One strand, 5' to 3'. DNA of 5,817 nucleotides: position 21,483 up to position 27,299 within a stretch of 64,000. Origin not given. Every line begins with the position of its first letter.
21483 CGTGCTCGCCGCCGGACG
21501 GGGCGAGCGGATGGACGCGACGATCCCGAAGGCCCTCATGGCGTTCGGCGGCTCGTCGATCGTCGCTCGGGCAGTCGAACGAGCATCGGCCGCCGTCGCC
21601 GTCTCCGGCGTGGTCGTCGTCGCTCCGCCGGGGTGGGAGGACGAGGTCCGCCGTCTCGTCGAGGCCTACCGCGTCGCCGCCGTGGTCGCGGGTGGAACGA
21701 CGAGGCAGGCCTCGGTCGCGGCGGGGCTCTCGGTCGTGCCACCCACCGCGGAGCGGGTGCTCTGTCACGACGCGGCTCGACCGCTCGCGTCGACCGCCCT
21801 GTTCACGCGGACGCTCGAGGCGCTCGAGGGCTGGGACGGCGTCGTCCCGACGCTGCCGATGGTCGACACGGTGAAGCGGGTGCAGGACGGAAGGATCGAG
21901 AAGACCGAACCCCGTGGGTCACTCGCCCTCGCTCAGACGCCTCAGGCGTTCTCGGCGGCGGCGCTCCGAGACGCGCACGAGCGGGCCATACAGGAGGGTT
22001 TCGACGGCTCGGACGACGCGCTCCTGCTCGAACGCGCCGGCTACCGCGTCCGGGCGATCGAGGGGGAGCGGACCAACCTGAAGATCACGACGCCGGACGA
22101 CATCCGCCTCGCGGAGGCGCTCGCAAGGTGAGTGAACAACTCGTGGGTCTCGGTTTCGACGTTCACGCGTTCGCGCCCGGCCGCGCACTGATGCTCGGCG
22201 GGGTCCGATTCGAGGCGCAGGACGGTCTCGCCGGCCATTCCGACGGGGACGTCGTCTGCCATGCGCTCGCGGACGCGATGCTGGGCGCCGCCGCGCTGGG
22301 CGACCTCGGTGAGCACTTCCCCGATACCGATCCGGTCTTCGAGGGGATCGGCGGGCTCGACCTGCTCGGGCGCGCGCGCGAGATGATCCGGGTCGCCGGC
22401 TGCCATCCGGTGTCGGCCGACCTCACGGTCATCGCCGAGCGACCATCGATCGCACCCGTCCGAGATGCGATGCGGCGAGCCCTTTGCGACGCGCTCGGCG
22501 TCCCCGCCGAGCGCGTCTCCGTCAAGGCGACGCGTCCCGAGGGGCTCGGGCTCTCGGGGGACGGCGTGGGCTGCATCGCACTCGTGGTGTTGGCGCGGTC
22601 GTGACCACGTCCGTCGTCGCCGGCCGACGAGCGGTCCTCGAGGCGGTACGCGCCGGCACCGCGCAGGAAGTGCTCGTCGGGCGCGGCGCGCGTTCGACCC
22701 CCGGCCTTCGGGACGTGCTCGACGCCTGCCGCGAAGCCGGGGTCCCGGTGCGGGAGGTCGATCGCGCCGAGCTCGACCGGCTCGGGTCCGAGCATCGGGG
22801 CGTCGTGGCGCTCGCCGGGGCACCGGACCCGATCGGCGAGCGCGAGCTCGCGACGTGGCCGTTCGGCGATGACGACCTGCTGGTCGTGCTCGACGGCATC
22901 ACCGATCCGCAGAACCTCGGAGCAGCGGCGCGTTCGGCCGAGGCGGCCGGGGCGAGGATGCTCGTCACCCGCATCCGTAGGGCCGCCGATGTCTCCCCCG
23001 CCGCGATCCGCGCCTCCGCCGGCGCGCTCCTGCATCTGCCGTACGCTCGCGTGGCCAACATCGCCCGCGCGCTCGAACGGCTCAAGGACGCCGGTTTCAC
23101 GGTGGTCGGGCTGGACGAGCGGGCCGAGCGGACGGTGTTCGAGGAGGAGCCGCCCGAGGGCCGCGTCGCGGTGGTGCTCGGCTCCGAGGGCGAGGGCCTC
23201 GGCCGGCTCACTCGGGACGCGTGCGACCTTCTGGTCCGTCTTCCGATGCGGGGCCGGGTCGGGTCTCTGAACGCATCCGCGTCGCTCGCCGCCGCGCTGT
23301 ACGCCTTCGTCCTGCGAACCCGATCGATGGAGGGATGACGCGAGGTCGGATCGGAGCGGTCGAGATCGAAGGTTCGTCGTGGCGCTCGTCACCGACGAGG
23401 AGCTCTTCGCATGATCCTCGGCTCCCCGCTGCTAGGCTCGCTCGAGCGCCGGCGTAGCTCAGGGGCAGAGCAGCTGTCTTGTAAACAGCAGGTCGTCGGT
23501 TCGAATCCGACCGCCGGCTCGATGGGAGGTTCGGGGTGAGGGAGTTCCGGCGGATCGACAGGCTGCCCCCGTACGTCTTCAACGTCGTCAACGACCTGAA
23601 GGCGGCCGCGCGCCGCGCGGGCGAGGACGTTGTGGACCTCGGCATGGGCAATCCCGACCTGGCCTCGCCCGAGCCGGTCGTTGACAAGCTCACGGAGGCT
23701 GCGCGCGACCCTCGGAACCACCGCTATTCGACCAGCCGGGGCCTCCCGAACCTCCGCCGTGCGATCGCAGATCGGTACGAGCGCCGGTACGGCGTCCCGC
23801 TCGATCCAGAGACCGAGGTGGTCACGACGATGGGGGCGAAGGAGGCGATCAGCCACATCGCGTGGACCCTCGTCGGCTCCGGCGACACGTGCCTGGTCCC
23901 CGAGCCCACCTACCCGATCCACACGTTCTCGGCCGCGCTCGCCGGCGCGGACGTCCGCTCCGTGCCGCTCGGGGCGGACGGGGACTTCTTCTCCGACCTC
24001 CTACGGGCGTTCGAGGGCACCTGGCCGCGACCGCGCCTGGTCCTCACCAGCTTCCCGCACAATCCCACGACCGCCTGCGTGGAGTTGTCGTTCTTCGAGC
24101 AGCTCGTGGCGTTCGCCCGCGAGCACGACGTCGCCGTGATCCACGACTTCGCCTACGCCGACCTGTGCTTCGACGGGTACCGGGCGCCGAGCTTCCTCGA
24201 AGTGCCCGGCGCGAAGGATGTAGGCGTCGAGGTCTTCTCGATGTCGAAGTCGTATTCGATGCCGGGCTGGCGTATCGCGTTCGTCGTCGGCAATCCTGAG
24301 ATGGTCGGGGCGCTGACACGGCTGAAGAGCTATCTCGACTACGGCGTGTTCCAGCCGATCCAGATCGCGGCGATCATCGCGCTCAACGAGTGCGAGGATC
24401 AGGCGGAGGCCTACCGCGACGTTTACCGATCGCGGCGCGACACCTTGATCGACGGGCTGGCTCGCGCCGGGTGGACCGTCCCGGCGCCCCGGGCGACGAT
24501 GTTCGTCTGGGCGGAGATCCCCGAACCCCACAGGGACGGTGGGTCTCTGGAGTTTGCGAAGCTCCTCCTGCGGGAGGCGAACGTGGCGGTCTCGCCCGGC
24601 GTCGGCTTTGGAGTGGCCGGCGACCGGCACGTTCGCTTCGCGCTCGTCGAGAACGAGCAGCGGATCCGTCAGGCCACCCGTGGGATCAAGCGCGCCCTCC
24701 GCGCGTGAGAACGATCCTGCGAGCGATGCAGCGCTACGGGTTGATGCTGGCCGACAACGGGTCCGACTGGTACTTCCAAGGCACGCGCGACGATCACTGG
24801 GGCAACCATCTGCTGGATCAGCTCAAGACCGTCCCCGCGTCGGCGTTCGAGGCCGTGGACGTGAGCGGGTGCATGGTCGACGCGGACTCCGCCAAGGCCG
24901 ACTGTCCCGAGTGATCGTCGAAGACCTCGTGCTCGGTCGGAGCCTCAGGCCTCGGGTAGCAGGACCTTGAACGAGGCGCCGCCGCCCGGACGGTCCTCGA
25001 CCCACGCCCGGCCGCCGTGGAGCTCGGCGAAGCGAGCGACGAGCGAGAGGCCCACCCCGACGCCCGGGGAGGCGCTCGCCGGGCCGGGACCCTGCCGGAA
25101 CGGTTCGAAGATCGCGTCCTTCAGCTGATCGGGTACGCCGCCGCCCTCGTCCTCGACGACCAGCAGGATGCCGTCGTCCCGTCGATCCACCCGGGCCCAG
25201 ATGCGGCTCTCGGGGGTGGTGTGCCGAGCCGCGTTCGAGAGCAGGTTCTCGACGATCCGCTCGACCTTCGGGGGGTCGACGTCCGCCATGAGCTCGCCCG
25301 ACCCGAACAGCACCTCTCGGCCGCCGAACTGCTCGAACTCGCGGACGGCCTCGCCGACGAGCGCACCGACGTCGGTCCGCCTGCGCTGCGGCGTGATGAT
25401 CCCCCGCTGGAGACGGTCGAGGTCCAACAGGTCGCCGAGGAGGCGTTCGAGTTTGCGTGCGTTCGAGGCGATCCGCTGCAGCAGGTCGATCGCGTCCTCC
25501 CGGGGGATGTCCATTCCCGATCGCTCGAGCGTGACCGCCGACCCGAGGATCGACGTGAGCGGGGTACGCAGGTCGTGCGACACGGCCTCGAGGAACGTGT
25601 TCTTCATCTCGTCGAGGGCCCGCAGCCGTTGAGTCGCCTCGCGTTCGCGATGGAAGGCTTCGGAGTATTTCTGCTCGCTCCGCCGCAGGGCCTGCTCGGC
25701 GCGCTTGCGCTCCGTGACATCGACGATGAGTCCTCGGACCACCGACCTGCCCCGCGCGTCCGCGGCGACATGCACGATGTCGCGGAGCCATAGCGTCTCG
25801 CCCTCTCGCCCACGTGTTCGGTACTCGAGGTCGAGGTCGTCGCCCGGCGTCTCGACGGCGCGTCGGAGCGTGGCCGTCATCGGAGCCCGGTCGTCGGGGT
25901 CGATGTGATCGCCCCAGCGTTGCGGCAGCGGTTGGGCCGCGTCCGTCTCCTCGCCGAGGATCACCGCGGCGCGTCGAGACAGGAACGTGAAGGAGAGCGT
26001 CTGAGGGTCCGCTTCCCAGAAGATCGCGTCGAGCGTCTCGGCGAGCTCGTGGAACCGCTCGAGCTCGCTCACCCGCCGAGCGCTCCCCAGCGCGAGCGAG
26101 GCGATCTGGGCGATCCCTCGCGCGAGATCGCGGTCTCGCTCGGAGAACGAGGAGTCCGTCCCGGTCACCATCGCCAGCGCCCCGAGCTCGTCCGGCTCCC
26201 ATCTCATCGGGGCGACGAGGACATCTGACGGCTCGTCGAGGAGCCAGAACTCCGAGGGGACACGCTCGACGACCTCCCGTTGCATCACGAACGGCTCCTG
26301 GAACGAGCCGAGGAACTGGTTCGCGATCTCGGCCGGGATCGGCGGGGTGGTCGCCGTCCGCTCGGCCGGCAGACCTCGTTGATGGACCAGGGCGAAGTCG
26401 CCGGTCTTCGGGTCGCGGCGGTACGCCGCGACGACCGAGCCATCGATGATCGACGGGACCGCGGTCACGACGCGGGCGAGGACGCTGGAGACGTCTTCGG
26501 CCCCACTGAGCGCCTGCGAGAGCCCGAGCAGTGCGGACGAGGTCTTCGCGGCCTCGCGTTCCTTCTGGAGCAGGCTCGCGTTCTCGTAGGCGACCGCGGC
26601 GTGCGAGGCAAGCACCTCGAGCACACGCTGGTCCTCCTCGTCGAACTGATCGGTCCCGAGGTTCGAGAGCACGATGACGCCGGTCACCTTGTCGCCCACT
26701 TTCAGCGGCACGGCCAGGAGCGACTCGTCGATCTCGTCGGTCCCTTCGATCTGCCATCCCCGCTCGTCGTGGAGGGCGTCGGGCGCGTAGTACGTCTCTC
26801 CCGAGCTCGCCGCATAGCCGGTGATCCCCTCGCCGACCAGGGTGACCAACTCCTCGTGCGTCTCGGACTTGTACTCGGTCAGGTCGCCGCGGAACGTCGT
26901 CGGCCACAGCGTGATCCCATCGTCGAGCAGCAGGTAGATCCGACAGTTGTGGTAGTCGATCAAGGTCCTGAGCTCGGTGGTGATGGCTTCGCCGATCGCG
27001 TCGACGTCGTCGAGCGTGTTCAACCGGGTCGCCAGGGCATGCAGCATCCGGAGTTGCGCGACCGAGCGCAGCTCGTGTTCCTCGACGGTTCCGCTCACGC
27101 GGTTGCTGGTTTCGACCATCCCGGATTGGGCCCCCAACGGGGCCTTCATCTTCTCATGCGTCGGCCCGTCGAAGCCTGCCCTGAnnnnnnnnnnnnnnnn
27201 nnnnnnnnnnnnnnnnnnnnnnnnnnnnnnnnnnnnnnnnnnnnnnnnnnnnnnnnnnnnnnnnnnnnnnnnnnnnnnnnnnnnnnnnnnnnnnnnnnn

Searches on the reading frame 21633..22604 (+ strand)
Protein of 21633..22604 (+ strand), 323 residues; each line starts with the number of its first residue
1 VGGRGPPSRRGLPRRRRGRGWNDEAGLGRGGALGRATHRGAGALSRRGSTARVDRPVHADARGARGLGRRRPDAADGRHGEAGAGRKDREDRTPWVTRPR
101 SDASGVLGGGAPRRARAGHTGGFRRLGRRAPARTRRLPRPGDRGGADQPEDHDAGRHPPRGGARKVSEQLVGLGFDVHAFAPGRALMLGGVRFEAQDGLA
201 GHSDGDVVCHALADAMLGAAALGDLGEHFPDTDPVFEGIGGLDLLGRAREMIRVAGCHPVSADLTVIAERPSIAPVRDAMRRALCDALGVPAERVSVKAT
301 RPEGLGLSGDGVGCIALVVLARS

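Call 55: search_protein_families(library=pfam, proteins=[window:21633-22604:+], max_evalue=0.001)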
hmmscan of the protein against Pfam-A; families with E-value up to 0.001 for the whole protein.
window:21633-22604:+ (323 aa): 1 family
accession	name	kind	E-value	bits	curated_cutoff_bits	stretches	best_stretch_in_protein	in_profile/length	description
PF02542.21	YgbB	-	2.2e-51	174.7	26.7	1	171-319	3-151/155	YgbB family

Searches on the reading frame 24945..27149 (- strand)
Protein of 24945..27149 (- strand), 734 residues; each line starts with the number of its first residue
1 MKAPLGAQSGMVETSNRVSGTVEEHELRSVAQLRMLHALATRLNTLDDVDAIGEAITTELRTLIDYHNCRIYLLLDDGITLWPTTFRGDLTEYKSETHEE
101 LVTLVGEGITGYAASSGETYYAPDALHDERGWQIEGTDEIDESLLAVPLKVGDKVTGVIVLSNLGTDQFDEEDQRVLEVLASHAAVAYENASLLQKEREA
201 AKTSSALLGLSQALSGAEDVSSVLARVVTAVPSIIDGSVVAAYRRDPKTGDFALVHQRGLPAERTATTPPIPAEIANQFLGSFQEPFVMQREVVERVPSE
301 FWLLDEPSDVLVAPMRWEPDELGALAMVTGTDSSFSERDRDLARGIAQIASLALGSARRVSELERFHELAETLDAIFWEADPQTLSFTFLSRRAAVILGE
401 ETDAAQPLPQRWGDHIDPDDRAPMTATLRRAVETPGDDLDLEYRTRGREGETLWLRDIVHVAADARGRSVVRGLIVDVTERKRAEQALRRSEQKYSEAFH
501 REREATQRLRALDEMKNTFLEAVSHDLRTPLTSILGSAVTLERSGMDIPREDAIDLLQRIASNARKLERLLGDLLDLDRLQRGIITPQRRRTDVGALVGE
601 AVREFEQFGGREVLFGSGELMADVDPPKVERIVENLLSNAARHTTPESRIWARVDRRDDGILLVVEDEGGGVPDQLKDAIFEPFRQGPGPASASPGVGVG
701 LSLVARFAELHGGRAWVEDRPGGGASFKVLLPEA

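Call 43: search_protein_families(library=pfam, proteins=[window:24945-27149:-], max_evalue=0.001)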
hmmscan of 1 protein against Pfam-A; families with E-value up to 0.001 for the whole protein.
window:24945-27149:- (734 aa): 6 families
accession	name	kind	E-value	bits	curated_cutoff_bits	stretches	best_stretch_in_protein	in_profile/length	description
PF02518.31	HATPase_c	-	2.6e-25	89.5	26.4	1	625-733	2-109/111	Histidine kinase-, DNA gyrase B-, and HSP90-like ATPase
PF13185.12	GAF_2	-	1.4e-21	77.6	28.6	1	48-187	3-134/136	GAF domain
PF01590.32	GAF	-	7.7e-20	72.2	22.4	1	48-187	1-132/133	GAF domain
PF13492.12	GAF_3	-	1e-14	55.5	27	1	51-190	4-129/129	GAF domain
PF00512.31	HisKA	-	3.6e-14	53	26.9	1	515-583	1-66/66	His Kinase A (phospho-acceptor) domain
PF08447.18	PAS_3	-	1.3e-09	38.7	25.6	1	388-470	2-83/89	PAS fold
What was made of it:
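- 24945..27149 (-): Orphan cytoplasmic sensor histidine kinase (GAF, PAS_3, HisKA, HATPase_c). It is a conserved neighbour of the module and a candidate partner of the receiver. Pfam, call 43.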
